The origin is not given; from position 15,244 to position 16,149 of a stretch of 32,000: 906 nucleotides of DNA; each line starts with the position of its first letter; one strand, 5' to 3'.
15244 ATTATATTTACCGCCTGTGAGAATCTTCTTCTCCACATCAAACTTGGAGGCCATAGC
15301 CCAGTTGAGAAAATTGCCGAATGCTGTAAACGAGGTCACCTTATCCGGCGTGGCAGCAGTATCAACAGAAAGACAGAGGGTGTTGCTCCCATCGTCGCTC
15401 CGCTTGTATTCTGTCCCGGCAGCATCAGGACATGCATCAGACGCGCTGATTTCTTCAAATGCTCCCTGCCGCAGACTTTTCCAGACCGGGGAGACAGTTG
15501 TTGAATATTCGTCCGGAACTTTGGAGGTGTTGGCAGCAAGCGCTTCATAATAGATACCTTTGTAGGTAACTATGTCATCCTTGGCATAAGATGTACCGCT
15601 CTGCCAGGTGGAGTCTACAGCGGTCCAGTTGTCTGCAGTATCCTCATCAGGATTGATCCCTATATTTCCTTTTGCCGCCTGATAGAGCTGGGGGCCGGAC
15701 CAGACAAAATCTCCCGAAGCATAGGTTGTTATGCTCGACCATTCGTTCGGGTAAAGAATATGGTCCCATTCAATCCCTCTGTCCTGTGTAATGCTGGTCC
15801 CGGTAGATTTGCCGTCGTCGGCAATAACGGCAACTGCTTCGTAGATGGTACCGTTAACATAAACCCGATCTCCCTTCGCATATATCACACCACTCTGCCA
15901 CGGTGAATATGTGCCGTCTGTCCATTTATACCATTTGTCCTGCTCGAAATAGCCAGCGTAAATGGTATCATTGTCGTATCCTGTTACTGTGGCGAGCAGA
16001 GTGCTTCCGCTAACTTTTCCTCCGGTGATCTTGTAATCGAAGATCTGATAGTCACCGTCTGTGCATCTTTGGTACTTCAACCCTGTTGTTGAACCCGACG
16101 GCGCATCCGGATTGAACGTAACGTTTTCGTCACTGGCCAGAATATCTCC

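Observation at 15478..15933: Three CBM5/12-like (chitin/cellulose-binding type) repeats inserted in the vWA domain of the 2132-aa PilY1 paralog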

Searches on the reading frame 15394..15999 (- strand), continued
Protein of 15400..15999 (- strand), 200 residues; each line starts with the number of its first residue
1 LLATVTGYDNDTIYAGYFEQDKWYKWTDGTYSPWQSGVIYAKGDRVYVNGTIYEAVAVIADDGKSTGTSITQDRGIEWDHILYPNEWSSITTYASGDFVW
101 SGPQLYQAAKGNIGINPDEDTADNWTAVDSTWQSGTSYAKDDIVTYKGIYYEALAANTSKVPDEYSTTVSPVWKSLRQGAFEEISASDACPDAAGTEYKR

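Call 77: search_protein_representatives(alignment_id=A1)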
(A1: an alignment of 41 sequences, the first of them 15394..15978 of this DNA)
Query: 41 sequences, 202 profile positions. Proteins with E-value up to 0.001 (for the whole library): 1897; up to 1e-10: 559; up to 1e-30: 107. The best 150 are listed.
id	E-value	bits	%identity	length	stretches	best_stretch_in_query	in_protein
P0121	6.9e-87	306.8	-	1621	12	23-173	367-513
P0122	9.6e-86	303.1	-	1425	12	22-173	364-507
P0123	2.1e-78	279.1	-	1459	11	10-176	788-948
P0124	3.2e-75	268.8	-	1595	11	9-171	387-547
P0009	2.8e-73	262.4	-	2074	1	2-201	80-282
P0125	1.4e-71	256.9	-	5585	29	21-173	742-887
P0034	6.4e-71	254.7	-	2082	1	1-201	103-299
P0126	8.3e-71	254.3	-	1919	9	10-174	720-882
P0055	3.1e-70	252.5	-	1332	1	1-202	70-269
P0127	5.1e-70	251.8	-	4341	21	25-176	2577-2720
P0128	1.2e-69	250.5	-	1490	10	10-171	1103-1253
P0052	3.2e-68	245.9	-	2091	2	2-202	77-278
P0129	4.4e-66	238.9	-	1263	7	11-171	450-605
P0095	2.4e-64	233.2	-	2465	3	2-126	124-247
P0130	4.2e-64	232.5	-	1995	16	24-197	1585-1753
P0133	1.0e-63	231.2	-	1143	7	10-164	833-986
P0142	1.7e-56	207.7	-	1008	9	23-168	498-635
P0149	4.3e-53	196.5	-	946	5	9-161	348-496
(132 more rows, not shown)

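Call 78: search_protein_families(library=pfam, proteins=[P0121, P0123, P0126, P0129, P0133, P0142, P0149], max_evalue=0.001)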
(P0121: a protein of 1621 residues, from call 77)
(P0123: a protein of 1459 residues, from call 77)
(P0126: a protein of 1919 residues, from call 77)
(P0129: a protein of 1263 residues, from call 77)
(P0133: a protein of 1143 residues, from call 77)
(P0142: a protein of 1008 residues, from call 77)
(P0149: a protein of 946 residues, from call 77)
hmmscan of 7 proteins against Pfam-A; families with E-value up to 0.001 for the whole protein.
P0121 (1621 aa): 1 family
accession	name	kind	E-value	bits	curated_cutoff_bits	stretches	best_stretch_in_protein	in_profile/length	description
PF02839.19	CBM_5_12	-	2.5e-86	283.9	26.2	6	1224-1255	1-31/44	Carbohydrate-binding module family 5/12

P0123 (1459 aa): 2 families
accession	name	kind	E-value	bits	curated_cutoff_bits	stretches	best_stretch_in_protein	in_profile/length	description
PF02839.19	CBM_5_12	-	6.1e-114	372.3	26.2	12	1001-1031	1-30/44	Carbohydrate-binding module family 5/12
PF23003.2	Fn1_2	-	2.1e-09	37.8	27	0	312-381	7-68/70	Fibronectin type I domain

P0126 (1919 aa): 8 families
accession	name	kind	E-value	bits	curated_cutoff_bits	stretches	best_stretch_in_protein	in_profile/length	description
PF02839.19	CBM_5_12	-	5.8e-116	378.8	26.2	14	737-765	1-29/44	Carbohydrate-binding module family 5/12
PF23003.2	Fn1_2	-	1.7e-16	60.6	27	0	499-526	6-33/70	Fibronectin type I domain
PF22633.2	F5_F8_type_C_2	-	7.1e-12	46.2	27.8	2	897-976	15-91/91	NedA-like, galactose-binding domain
PF11133.13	Phage_head_fibr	-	2.4e-10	40.7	24.6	0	444-479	216-251/277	Head fiber protein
PF00754.31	F5_F8_type_C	-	1.9e-08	34.9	28.2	2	902-985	33-116/127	F5/8 type C domain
PF15513.11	DUF4651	-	5.7e-07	29.8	22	0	678-720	15-58/61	Domain of unknown function (DUF4651)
PF21882.2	Gp53-like_C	-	1e-06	29.6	24.9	1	1836-1918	3-83/84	Putative tail fiber protein gp53-like, C-terminal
PF13567.11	DUF4131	-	0.00045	20.4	31.6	0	741-773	114-147/165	Domain of unknown function (DUF4131)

P0129 (1263 aa): 2 families
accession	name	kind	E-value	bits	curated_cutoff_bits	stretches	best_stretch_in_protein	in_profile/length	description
PF02839.19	CBM_5_12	-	7.3e-73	240.8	26.2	6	912-943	1-31/44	Carbohydrate-binding module family 5/12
PF10271.14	Tmp39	-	0.00048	19.7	28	0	837-895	289-346/422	Putative transmembrane protein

P0133 (1143 aa): 1 family
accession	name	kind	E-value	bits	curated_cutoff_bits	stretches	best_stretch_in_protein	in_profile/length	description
PF02839.19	CBM_5_12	-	2.9e-111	363.7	26.2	12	121-152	1-31/44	Carbohydrate-binding module family 5/12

P0142 (1008 aa): 3 families
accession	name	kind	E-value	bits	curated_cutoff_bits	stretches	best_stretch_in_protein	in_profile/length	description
PF02839.19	CBM_5_12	-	1.9e-101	332.3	26.2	14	501-530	2-30/44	Carbohydrate-binding module family 5/12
PF10271.14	Tmp39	-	2.4e-06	27.2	28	0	568-637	285-355/422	Putative transmembrane protein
PF23003.2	Fn1_2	-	2.5e-06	28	27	0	171-191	47-67/70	Fibronectin type I domain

P0149 (946 aa): 4 families
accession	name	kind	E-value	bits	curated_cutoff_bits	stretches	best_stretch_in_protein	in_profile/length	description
PF02839.19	CBM_5_12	-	1.6e-85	281.4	26.2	11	123-153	2-31/44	Carbohydrate-binding module family 5/12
PF07484.17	Collar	-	1.5e-16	60.5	24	1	662-724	1-57/57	Phage Tail Collar Domain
PF23003.2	Fn1_2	-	1.6e-06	28.6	27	0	277-345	7-68/70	Fibronectin type I domain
PF02298.23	Cu_bind_like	-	0.00075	19.9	20.8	0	120-140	9-29/84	Plastocyanin-like domain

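Call 79: search_protein_families(library=phrogs, proteins=[window:15394-15978:-], max_evalue=0.01)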
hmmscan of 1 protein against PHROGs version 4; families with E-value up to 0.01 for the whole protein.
window:15394-15978:- (195 aa): 4 families
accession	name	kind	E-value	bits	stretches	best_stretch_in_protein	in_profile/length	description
phrog_6278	-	unknown function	2.1e-09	38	0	79-121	30-74/306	-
phrog_9851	-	tail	8.5e-07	28.1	1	26-176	121-272/1092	tail fiber protein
phrog_5073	-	tail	0.0022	18.1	0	122-169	215-257/519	tail fiber protein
phrog_28006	-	unknown function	0.0092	15.2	0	124-156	343-375/625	-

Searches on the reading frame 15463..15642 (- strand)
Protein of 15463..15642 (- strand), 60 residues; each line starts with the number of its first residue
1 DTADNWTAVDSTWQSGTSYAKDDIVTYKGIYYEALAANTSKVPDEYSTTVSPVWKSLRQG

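Call 19: search_protein_families(library=pfam, proteins=[window:15463-15642:-], max_evalue=10)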
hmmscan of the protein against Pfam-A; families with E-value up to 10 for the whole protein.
seq(60 aa): 1 family
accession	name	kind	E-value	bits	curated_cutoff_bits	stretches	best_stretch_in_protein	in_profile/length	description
PF02839.19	CBM_5_12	-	9.3e-09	35.6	26.2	1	12-54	1-43/44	Carbohydrate-binding module family 5/12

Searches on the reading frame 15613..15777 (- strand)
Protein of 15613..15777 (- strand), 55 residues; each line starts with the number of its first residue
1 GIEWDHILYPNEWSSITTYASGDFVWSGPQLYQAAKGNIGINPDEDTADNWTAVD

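Call 19: search_protein_families(library=pfam, proteins=[window:15613-15777:-], max_evalue=10)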
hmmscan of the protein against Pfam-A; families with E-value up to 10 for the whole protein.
seq(55 aa): 1 family
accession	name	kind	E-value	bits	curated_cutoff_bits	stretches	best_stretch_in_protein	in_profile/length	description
PF02839.19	CBM_5_12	-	0.073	13.6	26.2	1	12-34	1-23/44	Carbohydrate-binding module family 5/12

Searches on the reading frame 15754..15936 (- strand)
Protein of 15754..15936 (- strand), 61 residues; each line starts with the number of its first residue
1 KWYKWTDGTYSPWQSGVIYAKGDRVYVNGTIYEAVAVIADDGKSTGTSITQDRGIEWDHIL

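Call 19: search_protein_families(library=pfam, proteins=[window:15754-15936:-], max_evalue=10)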
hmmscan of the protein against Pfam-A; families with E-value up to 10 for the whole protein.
seq(61 aa): 2 families
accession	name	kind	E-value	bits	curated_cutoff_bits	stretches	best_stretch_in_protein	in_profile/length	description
PF02839.19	CBM_5_12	-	6.8e-05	23.3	26.2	1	13-34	2-23/44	Carbohydrate-binding module family 5/12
PF20744.3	gp37_trimer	-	0.1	13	21.7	1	16-48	48-80/95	Tail fibre protein gp37 trimerization region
